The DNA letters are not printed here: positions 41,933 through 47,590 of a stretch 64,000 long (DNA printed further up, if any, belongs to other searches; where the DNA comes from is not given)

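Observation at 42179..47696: Large single-chain Type ISP-like RM enzyme with an AT-richer C-terminal target recognition domain, directly overlapped by a RelE/ParE-like gene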

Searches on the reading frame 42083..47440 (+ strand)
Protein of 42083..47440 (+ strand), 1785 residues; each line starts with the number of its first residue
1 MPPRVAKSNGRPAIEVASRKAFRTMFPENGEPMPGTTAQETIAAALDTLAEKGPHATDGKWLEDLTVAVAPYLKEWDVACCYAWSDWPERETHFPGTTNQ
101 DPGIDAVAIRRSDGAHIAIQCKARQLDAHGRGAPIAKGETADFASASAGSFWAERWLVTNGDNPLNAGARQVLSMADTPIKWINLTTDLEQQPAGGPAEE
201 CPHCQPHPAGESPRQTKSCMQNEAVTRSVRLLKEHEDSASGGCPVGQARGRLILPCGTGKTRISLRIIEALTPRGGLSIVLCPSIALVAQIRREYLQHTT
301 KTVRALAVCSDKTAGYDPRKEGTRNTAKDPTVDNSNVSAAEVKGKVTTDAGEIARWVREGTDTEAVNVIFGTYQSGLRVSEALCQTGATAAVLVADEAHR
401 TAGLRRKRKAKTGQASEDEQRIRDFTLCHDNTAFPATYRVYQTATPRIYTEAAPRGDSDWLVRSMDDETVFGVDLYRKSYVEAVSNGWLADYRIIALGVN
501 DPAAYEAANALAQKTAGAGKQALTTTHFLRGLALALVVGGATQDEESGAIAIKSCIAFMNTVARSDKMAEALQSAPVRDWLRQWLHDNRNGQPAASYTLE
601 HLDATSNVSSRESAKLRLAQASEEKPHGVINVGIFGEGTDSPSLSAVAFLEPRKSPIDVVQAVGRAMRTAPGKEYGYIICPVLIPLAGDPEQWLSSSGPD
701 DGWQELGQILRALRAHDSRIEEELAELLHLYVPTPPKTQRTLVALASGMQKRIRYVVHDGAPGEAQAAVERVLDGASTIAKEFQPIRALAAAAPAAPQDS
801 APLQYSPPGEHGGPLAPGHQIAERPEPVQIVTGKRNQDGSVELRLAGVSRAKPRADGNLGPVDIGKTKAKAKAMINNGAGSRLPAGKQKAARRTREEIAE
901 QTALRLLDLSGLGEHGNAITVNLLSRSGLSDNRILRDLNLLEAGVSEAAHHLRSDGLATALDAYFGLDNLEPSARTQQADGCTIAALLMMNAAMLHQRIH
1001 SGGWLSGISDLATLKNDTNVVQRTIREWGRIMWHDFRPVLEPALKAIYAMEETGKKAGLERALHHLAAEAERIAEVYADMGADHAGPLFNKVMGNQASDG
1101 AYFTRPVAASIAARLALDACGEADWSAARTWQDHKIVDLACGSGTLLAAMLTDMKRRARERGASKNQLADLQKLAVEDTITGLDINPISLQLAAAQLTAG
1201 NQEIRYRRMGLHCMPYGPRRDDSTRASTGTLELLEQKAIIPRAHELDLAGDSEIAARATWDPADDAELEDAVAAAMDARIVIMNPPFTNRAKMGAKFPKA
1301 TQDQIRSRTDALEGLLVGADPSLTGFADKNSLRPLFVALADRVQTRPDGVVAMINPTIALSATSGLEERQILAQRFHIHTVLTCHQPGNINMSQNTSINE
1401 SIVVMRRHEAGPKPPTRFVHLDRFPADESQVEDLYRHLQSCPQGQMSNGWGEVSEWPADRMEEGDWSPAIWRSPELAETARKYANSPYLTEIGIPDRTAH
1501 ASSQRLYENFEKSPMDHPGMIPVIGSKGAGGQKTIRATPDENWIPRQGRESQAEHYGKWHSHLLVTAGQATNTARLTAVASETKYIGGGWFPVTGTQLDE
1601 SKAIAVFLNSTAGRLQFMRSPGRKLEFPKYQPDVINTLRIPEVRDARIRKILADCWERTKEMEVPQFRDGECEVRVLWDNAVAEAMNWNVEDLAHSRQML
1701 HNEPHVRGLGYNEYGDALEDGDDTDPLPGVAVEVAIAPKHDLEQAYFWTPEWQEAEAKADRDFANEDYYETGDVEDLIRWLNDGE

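Call 7: search_protein_families(library=pfam, proteins=[window:42083-47440:+], max_evalue=0.01)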
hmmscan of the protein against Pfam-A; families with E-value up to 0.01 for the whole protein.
window:42083-47440:+ (1785 aa): 5 families
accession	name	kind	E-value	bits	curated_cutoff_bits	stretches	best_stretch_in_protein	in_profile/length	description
PF04851.21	ResIII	-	3.3e-13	50.3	22.5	1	220-447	7-163/164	Type III restriction enzyme, res subunit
PF13156.12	Mrr_cat_2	-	2.2e-09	37.7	22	1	79-192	11-113/127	Restriction endonuclease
PF02384.22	N6_Mtase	-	0.00013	21.9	20.4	0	1096-1195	21-95/311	N-6 DNA Methylase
PF00271.37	Helicase_C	-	0.00025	21.7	23.5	1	596-669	39-109/110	Helicase conserved C-terminal domain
PF13649.12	Methyltransf_25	-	0.0033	18.5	27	0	1172-1234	16-77/97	Methyltransferase domain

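Call 9: search_protein_families(library=padloc, proteins=[window:42083-47440:+], max_evalue=0.1)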
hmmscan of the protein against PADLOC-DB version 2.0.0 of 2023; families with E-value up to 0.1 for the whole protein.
window:42083-47440:+ (1785 aa): 18 families
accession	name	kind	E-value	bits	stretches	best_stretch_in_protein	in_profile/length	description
PDLC03597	REase_MTase_IIG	-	4e-91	304.4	1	81-722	47-645/1646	Type IIG restriction enzyme-methyltransferase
PDLC03051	REase_MTase_I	-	8.6e-52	173.6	1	247-724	196-652/1591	Type I restriction enzyme-methyltransferase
PDLC02707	PbeA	-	1.4e-09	35.1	2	233-312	254-332/672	PbeA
PDLC02704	PbeA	-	6.8e-06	22.8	1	609-686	572-648/682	PbeA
PDLC03630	REase_MTase_IIG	-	1.5e-05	21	1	1128-1193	401-462/1100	Type IIG restriction enzyme-methyltransferase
PDLC03338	MTase_II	-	8.3e-05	19.5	1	1098-1198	128-214/604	Type II methyltransferase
PDLC03348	MTase_II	-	0.00011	18.9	1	1096-1197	217-309/727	Type II methyltransferase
PDLC03658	mREase_IV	-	0.00013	17.9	1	620-679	496-555/953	Type IV methyl-directed restriction enzyme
PDLC04134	mad2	-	0.00017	18.6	1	1132-1410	291-448/492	mads_2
PDLC02529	PglX|PglXI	-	0.00087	15.1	1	1129-1197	224-290/1189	PglX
PDLC03021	MTase_I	-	0.00091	16.2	1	1133-1196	185-244/491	Type I methyltransferase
PDLC03600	REase_MTase_IIG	-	0.0017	14.4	1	1133-1198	301-363/1205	Type IIG restriction enzyme-methyltransferase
PDLC02521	PglX|PglXI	-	0.0048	12.9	1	1130-1197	305-369/1174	PglX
PDLC02641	DrmMI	-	0.0049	12.8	0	1131-1201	301-368/1161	DrmMI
PDLC02525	PglX|PglXI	-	0.0083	12.8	1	1130-1199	281-347/607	PglX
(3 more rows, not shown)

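Call 10: search_protein_families(library=ncbifam, proteins=[window:42083-47437:+], max_evalue=1)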
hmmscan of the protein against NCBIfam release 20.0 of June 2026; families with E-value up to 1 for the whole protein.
window:42083-47437:+ (1785 aa): 16 families
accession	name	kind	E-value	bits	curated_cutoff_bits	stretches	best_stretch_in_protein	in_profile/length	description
TIGR04095.1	dnd_restrict_1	equivalog_domain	3.5e-08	32.9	600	2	607-686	322-400/451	DNA phosphorothioation system restriction enzyme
NF010337.0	PRK13766.1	equivalog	0.00048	18.3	610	2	252-297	35-81/781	Hef nuclease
NF033455.1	BREX_6_MTaseX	exception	0.00051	17.7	900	1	1126-1199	322-398/1319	BREX-6 system adenine-specific DNA-methyltransferase PglX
NF045503.1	repair_heli_XPB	equivalog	0.00052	18.7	610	1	246-308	202-261/548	DNA repair helicase XPB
TIGR02987.1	met_A_Alw26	exception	0.001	17.9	353.5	1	1099-1289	3-124/523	Alw26I/Eco31I/Esp3I family type II restriction adenine-specific DNA-methyltransferase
NF033451.1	BREX_2_MTaseX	equivalog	0.0046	14.7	400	1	1130-1195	221-284/1185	BREX-2 system adenine-specific DNA-methyltransferase PglX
NF004066.1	PRK05580.1-3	equivalog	0.011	14.1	813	1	257-304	281-328/788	primosomal protein N'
NF004068.0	PRK05580.1-5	equivalog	0.014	13.5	1249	1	256-311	287-342/795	primosomal protein N'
TIGR00595.1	priA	equivalog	0.015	13.9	230.35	1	257-300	7-50/509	replication restart helicase PriA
NF033452.1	BREX_1_MTaseX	exception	0.017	12.9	500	1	1131-1195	312-373/1210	BREX-1 system adenine-specific DNA-methyltransferase PglX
NF053632.1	heli_RadD_YejH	equivalog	0.025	12.9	720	1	628-679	301-352/573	DNA repair helicase RadD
NF008521.0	PRK11448.1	equivalog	0.039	11.9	729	0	622-671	753-802/1123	type I restriction-modification system endonuclease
NF001244.0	PRK00216.1-5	equivalog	0.053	12.8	216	1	1131-1209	47-107/236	bifunctional demethylmenaquinone methyltransferase/2-methoxy-6-polyprenyl-1,4-benzoquinol methylase UbiE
NF047738.1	antiphage_MADS2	equivalog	0.063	11.5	720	1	1132-1188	331-396/654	methylation-associated defense system DNA methyltransferase MAD2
TIGR00406.1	prmA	equivalog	0.14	11.6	183.15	1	1129-1197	156-216/288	50S ribosomal protein L11 methyltransferase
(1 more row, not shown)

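Call 16: find_homologous_proteins(query=window:42083-47437:+, max_evalue=1e-10)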
Query window:42083-47437:+ (1785 aa): 3504 proteins with E <= 1e-10 among 8000 candidates; the best 120 are listed.
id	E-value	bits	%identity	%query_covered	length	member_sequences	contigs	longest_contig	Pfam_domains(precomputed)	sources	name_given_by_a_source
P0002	0.0e+0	4019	100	98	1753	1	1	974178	PF13156.13,PF04851.22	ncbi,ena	-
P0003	0.0e+0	2697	70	95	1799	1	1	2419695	PF13156.13,PF04851.22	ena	-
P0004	0.0e+0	2667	70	95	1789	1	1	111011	PF13156.13,PF04851.22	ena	-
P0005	0.0e+0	2665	70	95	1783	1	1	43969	PF13156.13,PF00270.36,PF04851.22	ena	-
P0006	0.0e+0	2615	68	94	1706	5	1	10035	PF13156.13,PF04851.22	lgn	-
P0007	0.0e+0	2597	68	95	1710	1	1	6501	PF13156.13,PF04851.22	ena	-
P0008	0.0e+0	2594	67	95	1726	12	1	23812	PF13156.13,PF00271.38,PF04851.22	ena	-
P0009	0.0e+0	2584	68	94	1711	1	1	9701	PF13156.13,PF04851.22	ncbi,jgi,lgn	-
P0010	0.0e+0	2582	68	95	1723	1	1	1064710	PF13156.13,PF00271.38,PF04851.22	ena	-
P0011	0.0e+0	2562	67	95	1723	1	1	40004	PF13156.13,PF02384.23,PF00271.38,PF04851.22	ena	-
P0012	0.0e+0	2557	67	95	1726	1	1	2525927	PF13156.13,PF00271.38,PF04851.22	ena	-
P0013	0.0e+0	2552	67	95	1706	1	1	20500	PF13156.13,PF00271.38,PF04851.22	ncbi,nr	ncbi:MAG: hypothetical protein F4Y84_02315 [Caldilineaceae bacterium SB0665_bin_25]|nr:hypothetical 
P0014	0.0e+0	2547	67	95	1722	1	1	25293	PF13156.13,PF00270.36,PF00271.38,PF04851.22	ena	-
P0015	0.0e+0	2542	66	95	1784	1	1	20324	PF13156.13,PF00271.38,PF04851.22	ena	-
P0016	0.0e+0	2539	67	95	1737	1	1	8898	PF13156.13,PF00270.36,PF04851.22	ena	-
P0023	0.0e+0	2523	67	95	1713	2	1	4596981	PF13156.13,PF00270.36,PF04851.22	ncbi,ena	-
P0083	0.0e+0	2410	64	95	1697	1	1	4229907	PF13156.13,PF04851.22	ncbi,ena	-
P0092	0.0e+0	2403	64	94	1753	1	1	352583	PF13156.13,PF00270.36,PF04851.22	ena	-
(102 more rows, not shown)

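Call 32: search_solved_structures(query=window:42083-47437:+, max_evalue=0.01)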
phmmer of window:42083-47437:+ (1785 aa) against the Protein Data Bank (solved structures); distinct sequences matched with E-value up to 0.01: 3.
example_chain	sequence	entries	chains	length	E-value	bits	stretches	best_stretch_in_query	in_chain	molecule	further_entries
4xqk_A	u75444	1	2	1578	1.4e-50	175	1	95-730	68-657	LlaBIII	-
5ffj_A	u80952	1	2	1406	7.8e-50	172.5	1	247-730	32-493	Endonuclease and methylase LlaGI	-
7clg_A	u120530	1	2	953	0.00061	20.4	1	618-679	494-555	Putative helicase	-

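Call 36: find_encoding_contigs(protein=P0003, flank=8000, max_places=2)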
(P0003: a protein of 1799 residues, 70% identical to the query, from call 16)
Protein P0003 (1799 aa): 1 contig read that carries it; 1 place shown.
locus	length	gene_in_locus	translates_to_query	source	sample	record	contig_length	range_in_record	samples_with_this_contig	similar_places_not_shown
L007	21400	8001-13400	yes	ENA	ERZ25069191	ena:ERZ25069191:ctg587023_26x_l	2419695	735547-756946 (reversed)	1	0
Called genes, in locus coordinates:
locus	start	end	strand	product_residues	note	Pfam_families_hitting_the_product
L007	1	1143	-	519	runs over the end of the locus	PF13412:HTH_24 (faint), PF03551:PadR (weak), PF12802:MarR_2 (faint), PF13814:Replic_Relax (weak)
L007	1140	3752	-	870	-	PF10412:TrwB_AAD_bind (faint)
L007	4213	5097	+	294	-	-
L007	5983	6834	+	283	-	PF13744:HTH_37 (faint), PF01381:HTH_3 (weak), PF04545:Sigma70_r4 (faint), PF12802:MarR_2 (faint), PF12844:HTH_19 (faint), PF13443:HTH_26 (faint), PF13560:HTH_31 (faint), PF00356:LacI (faint), +1 more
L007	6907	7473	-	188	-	-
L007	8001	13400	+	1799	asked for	PF13156:Mrr_cat_2, PF04851:ResIII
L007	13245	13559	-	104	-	-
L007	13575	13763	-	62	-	-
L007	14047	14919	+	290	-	PF26305:CD_NTase_C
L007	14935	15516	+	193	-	PF23471:Cap15_TM, PF18153:Cap15_CD_rec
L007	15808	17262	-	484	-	-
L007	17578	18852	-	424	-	PF14236:DruA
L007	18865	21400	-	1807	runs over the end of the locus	PF00270:DEAD, PF27116:YjiV_N, PF00271:Helicase_C (faint), PF09369:MZB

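Call 37: find_encoding_contigs(protein=P0004, flank=8000, max_places=2)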
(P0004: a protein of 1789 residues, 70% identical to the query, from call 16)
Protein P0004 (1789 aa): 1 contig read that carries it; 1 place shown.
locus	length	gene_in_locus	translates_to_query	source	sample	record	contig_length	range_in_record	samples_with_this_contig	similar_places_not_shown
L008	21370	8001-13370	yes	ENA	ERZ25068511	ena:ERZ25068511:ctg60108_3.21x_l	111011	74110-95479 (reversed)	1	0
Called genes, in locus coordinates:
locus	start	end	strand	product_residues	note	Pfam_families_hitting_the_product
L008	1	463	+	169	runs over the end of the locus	PF00293:NUDIX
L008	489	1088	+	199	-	-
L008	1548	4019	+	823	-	PF00133:tRNA-synt_1, PF09334:tRNA-synt_1g, PF13603:tRNA-synt_1_2, PF00133:tRNA-synt_1, PF08264:Anticodon_1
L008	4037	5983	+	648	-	PF26549:Tricorn_N (faint), PF20434:BD-FAE (faint), PF00326:Peptidase_S9, PF01738:DLH (weak)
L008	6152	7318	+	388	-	PF05977:MFS_3, PF07690:MFS_1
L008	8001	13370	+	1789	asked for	PF13156:Mrr_cat_2, PF04851:ResIII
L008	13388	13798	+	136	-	PF24738:DUF7689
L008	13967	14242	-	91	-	-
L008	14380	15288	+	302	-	PF00155:Aminotran_1_2, PF12897:Asp_aminotransf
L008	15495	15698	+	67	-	-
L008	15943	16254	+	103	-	PF01541:GIY-YIG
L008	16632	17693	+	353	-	PF00180:Iso_dh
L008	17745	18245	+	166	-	PF01396:Zn_ribbon_Top1 (weak)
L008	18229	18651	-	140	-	-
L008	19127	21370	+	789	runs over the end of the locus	PF00270:DEAD, PF00271:Helicase_C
